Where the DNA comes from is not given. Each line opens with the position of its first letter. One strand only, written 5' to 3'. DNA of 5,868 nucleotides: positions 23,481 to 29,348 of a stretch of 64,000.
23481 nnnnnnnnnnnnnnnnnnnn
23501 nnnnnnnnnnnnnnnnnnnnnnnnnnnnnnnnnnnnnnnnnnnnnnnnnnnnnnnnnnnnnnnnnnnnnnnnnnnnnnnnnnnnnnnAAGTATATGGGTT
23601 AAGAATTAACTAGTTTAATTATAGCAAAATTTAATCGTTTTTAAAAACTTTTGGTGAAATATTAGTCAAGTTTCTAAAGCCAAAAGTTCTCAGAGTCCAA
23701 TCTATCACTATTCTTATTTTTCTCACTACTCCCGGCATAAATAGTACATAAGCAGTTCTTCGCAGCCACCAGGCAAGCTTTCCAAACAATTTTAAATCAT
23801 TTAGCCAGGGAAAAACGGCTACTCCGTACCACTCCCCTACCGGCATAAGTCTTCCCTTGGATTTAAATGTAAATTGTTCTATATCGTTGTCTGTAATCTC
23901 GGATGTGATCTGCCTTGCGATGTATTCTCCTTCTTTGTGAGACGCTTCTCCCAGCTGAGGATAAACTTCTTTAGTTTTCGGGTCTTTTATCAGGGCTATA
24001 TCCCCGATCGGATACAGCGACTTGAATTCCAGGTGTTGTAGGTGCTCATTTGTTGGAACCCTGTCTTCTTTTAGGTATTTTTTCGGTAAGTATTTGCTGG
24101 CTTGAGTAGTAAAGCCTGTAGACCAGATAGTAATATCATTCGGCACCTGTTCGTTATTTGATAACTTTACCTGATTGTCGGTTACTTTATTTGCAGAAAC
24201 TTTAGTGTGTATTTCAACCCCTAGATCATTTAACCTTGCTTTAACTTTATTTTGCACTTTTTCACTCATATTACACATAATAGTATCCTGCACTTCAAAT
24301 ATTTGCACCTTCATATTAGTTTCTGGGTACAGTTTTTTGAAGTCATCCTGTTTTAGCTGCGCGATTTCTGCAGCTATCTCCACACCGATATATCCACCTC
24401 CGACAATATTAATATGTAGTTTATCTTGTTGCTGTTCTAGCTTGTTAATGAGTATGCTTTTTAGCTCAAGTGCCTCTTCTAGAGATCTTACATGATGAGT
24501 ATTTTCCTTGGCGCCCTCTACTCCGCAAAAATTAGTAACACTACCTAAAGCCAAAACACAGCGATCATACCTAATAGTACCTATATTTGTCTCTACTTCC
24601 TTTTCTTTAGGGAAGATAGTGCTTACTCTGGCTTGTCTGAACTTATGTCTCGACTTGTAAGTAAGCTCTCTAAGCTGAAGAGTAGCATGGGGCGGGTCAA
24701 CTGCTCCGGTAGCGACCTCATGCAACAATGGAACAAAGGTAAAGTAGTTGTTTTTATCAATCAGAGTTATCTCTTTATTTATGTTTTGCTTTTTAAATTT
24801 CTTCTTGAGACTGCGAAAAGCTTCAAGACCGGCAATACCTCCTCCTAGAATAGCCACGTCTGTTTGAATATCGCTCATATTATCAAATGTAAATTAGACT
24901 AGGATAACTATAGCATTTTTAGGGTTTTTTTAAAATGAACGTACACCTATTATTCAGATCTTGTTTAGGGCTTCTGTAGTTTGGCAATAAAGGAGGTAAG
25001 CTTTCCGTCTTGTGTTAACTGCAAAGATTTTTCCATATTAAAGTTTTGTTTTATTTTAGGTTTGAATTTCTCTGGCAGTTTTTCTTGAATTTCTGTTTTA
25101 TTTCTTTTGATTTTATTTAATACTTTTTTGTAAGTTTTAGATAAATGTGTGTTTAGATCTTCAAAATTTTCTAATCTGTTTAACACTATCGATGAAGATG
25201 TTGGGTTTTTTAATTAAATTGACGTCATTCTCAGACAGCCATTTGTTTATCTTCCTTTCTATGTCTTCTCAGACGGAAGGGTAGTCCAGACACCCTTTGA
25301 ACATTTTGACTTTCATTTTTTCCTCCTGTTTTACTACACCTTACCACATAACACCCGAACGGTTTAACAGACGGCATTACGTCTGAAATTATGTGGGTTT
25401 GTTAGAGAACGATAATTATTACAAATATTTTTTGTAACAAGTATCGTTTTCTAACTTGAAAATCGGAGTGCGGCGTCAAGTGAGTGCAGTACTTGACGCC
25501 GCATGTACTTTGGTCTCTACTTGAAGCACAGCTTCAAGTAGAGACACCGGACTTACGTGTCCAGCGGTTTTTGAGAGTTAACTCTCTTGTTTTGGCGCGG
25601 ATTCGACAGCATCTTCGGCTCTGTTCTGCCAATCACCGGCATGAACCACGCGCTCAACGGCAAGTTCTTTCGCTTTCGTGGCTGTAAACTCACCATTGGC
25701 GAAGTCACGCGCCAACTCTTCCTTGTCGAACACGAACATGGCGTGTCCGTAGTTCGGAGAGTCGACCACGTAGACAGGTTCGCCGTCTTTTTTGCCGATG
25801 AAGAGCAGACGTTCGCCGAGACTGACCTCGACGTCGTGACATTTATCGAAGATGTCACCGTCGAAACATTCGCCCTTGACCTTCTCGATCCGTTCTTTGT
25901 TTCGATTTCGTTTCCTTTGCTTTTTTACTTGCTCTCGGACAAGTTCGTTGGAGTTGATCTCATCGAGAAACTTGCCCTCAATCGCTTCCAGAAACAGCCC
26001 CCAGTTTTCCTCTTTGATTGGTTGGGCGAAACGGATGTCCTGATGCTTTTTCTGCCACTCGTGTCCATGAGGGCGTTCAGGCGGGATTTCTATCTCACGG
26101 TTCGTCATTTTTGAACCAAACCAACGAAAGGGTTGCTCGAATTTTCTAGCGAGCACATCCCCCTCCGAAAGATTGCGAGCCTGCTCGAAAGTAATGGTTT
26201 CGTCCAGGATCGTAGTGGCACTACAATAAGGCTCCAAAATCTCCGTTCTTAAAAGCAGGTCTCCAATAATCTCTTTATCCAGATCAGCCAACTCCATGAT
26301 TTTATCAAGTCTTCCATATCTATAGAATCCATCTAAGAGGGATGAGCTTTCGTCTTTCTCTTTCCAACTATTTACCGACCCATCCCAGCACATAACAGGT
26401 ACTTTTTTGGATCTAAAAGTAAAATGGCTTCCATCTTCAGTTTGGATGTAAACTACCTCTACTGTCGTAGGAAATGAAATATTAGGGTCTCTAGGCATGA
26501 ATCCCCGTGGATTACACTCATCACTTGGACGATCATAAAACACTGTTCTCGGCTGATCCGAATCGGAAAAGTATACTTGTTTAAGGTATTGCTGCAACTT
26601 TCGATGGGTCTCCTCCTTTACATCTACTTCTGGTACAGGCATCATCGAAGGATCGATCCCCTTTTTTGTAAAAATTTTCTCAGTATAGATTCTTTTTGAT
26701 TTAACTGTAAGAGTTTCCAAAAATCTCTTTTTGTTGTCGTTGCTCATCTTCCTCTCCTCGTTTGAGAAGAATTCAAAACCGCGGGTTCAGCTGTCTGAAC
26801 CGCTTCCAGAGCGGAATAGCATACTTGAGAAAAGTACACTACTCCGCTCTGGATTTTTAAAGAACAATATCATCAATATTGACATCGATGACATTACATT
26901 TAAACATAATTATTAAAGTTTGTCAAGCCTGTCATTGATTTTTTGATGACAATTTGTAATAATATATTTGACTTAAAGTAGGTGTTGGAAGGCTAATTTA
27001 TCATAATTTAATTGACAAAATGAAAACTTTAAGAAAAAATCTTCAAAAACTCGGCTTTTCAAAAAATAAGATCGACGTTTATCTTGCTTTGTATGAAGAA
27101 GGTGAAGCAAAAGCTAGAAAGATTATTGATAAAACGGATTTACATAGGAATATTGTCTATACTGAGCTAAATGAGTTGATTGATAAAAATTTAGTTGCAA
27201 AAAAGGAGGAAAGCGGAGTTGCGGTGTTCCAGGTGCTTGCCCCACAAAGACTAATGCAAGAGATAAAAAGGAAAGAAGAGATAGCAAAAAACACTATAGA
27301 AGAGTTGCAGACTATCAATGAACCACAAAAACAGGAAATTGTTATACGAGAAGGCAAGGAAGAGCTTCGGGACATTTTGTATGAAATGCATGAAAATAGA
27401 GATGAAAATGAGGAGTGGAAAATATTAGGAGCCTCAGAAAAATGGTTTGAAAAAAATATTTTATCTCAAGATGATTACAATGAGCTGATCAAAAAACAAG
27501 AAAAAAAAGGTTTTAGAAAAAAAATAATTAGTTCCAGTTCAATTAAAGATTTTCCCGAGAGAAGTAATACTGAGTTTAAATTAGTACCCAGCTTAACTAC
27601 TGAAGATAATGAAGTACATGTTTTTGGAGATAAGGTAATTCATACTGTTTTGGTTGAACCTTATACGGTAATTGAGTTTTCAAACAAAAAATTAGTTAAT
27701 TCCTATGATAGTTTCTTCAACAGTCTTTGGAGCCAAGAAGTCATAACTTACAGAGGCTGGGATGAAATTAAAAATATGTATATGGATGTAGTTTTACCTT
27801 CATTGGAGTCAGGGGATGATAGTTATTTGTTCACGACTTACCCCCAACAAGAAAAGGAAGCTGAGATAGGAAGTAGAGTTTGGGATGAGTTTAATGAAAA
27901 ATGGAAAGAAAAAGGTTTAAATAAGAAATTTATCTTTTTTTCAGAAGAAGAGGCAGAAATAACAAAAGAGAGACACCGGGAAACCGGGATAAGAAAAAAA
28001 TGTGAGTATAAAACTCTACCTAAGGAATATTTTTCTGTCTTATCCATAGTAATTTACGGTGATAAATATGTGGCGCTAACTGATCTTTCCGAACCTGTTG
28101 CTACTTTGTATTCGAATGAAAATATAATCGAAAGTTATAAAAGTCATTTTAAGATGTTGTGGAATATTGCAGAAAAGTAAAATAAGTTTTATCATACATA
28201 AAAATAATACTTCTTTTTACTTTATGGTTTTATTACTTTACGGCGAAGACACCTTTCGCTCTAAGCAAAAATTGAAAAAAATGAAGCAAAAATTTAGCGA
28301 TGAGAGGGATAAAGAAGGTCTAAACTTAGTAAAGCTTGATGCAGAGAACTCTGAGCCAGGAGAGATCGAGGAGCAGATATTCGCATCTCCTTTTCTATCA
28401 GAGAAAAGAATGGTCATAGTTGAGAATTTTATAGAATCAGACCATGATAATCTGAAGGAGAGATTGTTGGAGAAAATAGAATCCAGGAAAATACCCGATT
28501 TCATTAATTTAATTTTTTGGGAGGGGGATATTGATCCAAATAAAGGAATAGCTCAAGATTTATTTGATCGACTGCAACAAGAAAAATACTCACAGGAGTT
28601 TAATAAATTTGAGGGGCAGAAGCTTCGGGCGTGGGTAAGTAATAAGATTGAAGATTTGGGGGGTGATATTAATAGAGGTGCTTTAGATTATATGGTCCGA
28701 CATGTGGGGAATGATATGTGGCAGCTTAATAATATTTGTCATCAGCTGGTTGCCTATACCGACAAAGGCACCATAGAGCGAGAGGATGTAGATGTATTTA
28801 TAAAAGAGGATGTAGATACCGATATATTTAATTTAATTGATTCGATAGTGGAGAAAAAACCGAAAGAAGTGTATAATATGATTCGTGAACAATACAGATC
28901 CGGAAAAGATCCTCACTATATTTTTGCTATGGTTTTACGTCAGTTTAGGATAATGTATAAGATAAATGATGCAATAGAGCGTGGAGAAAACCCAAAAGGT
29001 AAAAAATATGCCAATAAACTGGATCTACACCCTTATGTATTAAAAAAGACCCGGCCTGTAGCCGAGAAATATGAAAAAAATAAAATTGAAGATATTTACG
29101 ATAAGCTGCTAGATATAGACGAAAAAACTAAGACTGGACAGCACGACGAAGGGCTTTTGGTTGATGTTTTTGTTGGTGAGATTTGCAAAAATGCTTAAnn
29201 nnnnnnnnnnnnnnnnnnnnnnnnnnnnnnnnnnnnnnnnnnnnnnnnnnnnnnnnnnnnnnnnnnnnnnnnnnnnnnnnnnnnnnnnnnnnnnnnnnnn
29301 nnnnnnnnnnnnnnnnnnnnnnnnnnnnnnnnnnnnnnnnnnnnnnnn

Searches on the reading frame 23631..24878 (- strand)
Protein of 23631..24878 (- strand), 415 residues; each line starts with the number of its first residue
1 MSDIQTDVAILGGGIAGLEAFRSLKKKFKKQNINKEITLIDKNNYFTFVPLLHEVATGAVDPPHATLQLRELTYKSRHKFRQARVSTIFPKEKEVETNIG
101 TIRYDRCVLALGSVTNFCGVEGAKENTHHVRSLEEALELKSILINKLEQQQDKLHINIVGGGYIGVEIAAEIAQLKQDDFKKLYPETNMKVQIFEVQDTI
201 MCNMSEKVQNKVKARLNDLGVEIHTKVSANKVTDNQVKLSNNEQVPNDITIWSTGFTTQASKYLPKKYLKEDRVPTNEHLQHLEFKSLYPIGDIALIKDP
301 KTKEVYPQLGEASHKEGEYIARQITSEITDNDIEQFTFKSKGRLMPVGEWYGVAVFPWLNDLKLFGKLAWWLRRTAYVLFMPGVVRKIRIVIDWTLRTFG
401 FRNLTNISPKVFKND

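Call 9: search_protein_families(library=pfam, proteins=[window:23631-24878:-])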
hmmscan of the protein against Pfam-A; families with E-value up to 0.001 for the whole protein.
window:23631-24878:- (415 aa): 6 families
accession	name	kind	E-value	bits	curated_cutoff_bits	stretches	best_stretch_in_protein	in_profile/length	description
PF07992.20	Pyr_redox_2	-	8.3e-42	144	26.1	1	7-315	2-289/291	Pyridine nucleotide-disulphide oxidoreductase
PF00070.33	Pyr_redox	-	6.8e-13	49.4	22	1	155-238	1-72/82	Pyridine nucleotide-disulphide oxidoreductase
PF01266.30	DAO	-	2.7e-06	27.6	27.9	0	7-44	1-32/353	FAD dependent oxidoreductase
PF13450.12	NAD_binding_8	-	6.6e-06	26.8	21.9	0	10-45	1-30/68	NAD(P)-binding Rossmann-like domain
PF13738.12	Pyr_redox_3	-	0.00015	21.6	30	1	92-273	113-285/305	Pyridine nucleotide-disulphide oxidoreductase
PF13454.12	NAD_binding_9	-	0.0004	20.8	21.8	0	9-45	1-35/155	FAD-NAD(P)-binding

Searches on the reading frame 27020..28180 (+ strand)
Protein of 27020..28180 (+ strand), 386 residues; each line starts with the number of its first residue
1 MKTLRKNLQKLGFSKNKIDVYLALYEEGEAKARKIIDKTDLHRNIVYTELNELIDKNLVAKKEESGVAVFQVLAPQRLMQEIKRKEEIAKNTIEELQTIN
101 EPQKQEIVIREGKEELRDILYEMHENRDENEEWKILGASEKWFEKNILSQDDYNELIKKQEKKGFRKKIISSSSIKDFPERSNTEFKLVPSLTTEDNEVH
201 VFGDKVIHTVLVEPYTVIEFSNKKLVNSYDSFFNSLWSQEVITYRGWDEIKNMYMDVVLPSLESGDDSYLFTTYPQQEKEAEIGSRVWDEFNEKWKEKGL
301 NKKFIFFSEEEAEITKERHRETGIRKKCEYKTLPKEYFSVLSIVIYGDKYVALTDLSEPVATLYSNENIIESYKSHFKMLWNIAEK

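Call 9: search_protein_families(library=pfam, proteins=[window:27020-28180:+])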
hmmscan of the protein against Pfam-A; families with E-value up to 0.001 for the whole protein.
window:27020-28180:+ (386 aa): 1 family
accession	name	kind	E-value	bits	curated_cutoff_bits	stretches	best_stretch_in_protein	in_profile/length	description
PF01978.25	TrmB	-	1.1e-11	44.8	25.6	1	8-72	1-64/68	Sugar-specific transcriptional regulator TrmB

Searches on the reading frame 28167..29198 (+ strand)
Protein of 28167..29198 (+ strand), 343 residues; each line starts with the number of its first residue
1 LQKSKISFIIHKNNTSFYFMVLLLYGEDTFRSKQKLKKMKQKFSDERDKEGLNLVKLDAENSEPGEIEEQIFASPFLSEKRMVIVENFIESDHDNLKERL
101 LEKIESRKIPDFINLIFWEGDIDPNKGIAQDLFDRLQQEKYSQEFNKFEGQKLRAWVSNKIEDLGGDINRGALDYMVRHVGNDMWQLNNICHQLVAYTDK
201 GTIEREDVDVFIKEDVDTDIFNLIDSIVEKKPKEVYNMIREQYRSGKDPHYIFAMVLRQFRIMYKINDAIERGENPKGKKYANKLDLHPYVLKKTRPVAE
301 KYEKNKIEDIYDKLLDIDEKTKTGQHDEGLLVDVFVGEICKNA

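Call 9: search_protein_families(library=pfam, proteins=[window:28167-29198:+])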
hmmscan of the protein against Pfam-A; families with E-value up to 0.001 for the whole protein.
window:28167-29198:+ (343 aa): 2 families
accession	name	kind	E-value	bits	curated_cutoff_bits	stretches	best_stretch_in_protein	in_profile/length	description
PF21694.2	DNA_pol3_delta_C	-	1.9e-25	89.7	27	1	218-336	2-118/121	DNA polymerase III delta subunit, C-terminal domain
PF06144.19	DNA_pol3_delta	-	5.7e-08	33.2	21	1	23-105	2-88/124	DNA polymerase III, delta subunit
